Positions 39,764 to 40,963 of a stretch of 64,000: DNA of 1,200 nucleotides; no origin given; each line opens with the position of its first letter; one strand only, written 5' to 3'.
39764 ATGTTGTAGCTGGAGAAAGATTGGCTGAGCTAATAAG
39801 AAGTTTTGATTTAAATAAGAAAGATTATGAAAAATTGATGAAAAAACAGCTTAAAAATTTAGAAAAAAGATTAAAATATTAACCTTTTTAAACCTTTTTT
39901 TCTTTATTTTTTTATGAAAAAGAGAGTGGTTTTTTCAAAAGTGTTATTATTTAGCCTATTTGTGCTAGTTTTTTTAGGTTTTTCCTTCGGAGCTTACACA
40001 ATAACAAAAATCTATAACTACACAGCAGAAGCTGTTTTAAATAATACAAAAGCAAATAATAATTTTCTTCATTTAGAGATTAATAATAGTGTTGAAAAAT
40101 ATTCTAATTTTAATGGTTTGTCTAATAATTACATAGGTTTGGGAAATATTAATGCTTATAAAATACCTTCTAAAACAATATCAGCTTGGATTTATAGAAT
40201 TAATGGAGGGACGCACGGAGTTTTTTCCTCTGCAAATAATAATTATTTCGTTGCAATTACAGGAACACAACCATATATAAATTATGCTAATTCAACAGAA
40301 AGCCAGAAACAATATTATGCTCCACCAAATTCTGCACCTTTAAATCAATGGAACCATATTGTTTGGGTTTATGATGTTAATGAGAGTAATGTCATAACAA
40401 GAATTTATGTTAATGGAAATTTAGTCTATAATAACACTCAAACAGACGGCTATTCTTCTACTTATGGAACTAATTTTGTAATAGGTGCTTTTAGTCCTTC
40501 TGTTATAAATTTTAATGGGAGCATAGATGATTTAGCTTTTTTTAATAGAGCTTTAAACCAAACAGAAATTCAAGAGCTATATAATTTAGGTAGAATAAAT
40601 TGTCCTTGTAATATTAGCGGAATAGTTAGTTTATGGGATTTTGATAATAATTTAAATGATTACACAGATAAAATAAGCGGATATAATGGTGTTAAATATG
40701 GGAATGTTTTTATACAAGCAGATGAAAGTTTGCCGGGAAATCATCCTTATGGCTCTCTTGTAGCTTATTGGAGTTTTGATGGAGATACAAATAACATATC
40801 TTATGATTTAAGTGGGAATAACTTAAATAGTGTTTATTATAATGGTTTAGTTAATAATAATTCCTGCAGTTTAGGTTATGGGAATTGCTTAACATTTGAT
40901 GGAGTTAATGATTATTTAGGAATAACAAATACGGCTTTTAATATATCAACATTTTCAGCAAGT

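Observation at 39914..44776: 1620-aa LamG-containing, sequon-saturated surface protein with an unusual TM-then-coiled-coil cytoplasmic tail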

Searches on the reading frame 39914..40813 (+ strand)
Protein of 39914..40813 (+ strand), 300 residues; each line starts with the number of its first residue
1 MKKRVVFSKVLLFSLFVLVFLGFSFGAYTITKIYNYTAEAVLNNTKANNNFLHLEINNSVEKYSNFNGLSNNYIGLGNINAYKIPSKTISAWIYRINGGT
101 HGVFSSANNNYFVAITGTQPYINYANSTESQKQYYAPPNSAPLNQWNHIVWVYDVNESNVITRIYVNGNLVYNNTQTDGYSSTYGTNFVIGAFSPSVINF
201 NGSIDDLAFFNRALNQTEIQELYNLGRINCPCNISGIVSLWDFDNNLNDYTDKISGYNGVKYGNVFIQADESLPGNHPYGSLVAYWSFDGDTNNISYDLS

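Call 8: search_protein_families(library=pfam, proteins=[window:39914-40813:+], max_evalue=5)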
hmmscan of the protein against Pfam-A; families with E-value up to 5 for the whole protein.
window:39914-40813:+ (300 aa): 4 families
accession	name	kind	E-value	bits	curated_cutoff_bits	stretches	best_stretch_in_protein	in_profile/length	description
PF13385.13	Laminin_G_3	-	1.6e-23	84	27.6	1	85-220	17-151/151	Concanavalin A-like lectin/glucanases superfamily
PF00354.24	Pentaxin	-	0.024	14.8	25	1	93-229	33-173/194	Pentaxin family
PF01521.26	Fe-S_biosyn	-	0.047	14.4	26.3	1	227-261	36-67/110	Iron-sulphur cluster biosynthesis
PF02973.23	Sialidase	-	0.64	9.9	26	1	108-221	69-183/189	Sialidase, N-terminal domain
